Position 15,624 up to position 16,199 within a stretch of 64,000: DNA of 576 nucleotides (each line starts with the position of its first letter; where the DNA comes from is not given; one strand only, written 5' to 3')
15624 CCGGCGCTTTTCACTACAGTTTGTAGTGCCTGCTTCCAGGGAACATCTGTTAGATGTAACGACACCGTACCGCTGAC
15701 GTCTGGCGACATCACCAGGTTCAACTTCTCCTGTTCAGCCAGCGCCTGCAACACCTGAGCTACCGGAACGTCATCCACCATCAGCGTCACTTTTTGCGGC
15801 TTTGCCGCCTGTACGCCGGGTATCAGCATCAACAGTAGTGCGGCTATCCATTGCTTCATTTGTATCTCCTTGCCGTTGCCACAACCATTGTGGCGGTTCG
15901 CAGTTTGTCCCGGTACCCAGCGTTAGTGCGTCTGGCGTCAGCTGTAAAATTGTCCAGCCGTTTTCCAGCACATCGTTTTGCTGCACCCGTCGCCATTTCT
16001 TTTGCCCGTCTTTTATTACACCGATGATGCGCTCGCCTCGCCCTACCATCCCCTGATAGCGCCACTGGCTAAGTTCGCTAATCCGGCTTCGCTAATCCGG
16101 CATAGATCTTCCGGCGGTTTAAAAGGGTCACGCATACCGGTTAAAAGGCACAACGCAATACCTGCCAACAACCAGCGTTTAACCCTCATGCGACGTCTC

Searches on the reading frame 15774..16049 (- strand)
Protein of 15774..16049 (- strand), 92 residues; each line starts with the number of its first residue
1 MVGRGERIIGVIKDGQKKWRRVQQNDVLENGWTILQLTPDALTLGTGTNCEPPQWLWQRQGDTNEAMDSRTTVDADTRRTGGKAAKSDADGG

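Call 57: search_protein_families(proteins=[window:15774-16049:-], library=ncbifam, max_evalue=0.01)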
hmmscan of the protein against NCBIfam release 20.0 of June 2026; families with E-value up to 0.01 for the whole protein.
seq(92 aa): 0 families
